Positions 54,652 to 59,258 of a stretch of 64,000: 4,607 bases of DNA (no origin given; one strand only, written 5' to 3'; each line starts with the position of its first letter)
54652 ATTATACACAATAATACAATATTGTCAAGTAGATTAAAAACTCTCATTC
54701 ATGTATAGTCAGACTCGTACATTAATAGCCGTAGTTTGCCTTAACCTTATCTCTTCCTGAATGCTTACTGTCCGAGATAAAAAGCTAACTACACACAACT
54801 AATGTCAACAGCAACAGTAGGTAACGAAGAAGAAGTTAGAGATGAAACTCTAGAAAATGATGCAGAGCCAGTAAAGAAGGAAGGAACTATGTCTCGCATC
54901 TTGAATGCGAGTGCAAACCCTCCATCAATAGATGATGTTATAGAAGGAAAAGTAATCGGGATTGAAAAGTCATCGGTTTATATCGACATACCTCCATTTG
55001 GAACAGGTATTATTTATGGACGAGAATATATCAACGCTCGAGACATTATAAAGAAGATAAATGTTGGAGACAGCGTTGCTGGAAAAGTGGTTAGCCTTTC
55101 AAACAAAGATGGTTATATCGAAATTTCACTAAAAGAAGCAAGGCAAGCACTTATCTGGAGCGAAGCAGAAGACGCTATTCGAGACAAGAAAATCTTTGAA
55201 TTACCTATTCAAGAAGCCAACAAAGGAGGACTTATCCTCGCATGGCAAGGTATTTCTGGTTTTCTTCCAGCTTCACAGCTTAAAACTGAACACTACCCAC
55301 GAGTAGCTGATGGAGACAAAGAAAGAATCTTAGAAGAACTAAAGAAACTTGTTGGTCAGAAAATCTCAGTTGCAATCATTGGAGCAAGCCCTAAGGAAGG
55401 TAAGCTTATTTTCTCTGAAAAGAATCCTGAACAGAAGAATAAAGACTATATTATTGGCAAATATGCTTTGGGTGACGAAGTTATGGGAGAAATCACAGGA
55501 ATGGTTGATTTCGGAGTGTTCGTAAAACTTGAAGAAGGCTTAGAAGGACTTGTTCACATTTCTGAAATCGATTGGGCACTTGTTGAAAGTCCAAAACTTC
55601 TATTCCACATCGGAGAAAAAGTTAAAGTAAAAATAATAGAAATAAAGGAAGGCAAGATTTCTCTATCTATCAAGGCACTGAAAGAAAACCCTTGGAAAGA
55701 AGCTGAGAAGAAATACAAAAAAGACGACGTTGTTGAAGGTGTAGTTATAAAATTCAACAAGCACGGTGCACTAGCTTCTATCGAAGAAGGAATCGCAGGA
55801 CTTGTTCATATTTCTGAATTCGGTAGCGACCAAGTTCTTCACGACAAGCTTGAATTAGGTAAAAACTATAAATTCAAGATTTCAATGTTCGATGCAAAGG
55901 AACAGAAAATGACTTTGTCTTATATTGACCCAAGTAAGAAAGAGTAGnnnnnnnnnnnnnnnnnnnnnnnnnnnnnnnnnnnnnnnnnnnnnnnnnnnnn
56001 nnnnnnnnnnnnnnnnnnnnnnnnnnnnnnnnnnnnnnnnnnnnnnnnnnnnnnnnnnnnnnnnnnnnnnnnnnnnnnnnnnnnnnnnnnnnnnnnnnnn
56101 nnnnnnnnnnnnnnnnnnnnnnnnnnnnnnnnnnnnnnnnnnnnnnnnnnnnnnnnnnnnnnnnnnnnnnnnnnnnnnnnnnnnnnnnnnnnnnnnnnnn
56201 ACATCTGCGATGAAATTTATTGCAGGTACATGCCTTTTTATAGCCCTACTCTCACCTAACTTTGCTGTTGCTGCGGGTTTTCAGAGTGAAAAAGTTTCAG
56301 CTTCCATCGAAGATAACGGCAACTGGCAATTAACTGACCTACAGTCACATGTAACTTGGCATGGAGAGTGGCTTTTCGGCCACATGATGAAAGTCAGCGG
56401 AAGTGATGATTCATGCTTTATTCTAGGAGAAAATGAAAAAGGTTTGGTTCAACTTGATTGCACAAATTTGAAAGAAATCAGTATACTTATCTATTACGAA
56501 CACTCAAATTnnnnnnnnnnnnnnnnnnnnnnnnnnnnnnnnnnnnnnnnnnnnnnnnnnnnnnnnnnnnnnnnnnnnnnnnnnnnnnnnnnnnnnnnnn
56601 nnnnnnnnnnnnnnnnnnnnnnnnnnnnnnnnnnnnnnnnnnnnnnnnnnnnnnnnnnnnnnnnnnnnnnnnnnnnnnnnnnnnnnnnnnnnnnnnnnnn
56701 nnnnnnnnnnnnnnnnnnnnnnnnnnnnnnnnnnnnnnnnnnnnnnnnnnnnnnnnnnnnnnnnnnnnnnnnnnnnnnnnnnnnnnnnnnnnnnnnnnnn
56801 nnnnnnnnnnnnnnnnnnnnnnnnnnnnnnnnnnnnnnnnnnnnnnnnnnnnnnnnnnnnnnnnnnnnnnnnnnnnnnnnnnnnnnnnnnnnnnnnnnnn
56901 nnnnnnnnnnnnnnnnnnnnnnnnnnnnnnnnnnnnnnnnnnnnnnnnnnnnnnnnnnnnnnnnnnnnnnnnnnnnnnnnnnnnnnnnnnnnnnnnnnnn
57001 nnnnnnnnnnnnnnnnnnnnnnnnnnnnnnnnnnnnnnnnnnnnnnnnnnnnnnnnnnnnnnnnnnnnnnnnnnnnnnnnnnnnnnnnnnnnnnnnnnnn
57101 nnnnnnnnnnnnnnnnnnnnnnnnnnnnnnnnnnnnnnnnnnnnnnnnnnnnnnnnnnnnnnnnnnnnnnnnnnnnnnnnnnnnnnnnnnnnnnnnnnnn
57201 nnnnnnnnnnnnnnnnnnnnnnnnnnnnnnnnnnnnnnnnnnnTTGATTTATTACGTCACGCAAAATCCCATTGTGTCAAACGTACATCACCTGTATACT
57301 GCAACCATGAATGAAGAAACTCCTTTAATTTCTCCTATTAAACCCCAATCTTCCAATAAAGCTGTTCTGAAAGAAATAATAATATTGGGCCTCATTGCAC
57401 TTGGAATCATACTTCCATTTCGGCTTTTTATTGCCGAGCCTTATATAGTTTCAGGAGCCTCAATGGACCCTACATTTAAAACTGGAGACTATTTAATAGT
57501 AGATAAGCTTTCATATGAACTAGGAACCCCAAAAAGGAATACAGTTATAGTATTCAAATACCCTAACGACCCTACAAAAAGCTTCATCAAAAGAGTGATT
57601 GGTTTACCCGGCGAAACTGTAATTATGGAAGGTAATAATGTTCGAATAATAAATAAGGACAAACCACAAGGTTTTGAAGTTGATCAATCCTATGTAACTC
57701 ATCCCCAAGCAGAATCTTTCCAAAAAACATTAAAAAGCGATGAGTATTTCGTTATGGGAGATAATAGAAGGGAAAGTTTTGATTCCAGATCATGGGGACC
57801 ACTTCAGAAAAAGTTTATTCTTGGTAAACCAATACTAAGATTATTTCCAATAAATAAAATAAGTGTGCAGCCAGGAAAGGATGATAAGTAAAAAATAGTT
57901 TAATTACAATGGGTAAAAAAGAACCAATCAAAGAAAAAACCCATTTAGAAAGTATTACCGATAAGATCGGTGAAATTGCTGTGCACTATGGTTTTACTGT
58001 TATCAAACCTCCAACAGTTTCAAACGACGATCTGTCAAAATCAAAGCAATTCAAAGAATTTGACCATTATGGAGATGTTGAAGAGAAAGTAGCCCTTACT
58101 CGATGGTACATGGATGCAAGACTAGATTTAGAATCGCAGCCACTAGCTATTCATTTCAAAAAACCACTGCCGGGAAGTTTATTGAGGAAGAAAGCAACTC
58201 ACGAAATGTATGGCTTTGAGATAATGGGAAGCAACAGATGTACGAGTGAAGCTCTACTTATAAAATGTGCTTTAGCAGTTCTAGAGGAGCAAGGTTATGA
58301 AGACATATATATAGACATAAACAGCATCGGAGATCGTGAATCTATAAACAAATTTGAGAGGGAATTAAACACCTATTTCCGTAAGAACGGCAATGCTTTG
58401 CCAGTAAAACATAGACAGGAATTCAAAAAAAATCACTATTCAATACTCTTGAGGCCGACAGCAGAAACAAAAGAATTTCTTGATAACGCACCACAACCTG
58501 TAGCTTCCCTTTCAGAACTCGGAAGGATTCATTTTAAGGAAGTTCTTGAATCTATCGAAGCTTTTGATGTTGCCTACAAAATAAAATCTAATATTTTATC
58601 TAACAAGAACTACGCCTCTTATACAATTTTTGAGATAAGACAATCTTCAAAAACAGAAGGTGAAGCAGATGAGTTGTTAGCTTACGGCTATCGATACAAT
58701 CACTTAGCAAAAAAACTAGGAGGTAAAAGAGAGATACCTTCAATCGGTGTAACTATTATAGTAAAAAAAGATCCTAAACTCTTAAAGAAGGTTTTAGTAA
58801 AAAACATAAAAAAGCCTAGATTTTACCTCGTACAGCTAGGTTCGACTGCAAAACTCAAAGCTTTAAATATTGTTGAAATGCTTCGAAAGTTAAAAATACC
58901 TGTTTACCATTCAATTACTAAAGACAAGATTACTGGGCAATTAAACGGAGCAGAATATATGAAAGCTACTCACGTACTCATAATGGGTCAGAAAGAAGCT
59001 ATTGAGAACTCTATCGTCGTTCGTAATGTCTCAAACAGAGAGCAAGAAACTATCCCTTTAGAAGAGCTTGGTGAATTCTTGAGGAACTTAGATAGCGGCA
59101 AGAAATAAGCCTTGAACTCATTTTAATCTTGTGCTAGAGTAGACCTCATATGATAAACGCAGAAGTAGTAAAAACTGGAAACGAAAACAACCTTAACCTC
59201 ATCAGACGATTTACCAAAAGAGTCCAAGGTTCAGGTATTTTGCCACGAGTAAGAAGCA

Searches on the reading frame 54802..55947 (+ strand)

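Call 7: search_protein_families(library=pfam, proteins=[window:54802-55947:+], max_evalue=0.01)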
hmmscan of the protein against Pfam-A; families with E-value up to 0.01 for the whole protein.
window:54802-55947:+ (381 aa): 5 families
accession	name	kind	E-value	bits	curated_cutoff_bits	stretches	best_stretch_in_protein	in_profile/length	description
PF00575.29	S1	-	3.8e-40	136.6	22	4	221-291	2-74/74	S1 RNA binding domain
PF23459.1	S1_RRP5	-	3.6e-07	31.1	27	0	305-372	1-70/72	RRP5 S1 domain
PF21543.3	CvfB_2nd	-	3.4e-05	24.1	27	0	270-291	53-75/76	Virulence regulatory factor CvfB, second domain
PF21710.3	Spt6_S1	-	0.00015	22.5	27.5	0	235-291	28-85/91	Spt6, S1/OB domain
PF24685.1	OB_RRP5_4th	-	0.0034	17.8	31.5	0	248-283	38-73/92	RRP5 OB-fold domain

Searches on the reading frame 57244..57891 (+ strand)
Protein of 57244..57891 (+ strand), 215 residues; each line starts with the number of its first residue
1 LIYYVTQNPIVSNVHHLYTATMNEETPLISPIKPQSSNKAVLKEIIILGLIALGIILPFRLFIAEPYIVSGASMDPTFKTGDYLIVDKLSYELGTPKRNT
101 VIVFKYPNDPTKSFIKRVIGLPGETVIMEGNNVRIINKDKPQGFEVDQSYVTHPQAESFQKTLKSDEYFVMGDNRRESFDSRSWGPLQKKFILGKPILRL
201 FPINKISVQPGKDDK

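Call 48: search_protein_families(library=pfam, proteins=[window:57244-57891:+], max_evalue=0.001)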
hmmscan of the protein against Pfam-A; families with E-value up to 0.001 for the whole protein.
window:57244-57891:+ (215 aa): 2 families
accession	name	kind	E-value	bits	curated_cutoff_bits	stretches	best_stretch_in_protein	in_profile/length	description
PF10502.14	Peptidase_S26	-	3.5e-43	147.9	22.9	1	43-199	2-166/168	Signal peptidase, peptidase S26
PF00717.28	Peptidase_S24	-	0.00069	19.7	23.3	0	69-129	40-92/116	Peptidase S24-like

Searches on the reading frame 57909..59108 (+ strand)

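Call 7: search_protein_families(library=pfam, proteins=[window:57909-59108:+], max_evalue=0.01)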
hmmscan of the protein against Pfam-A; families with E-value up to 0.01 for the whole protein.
window:57909-59108:+ (399 aa): 2 families
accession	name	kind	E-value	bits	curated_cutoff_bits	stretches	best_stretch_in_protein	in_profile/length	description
PF03129.25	HGTP_anticodon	-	4.1e-10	40.1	21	1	309-393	6-93/94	Anticodon binding domain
PF13393.11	tRNA-synt_His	-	9.8e-06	25.5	25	1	101-286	114-306/308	Histidyl-tRNA synthetase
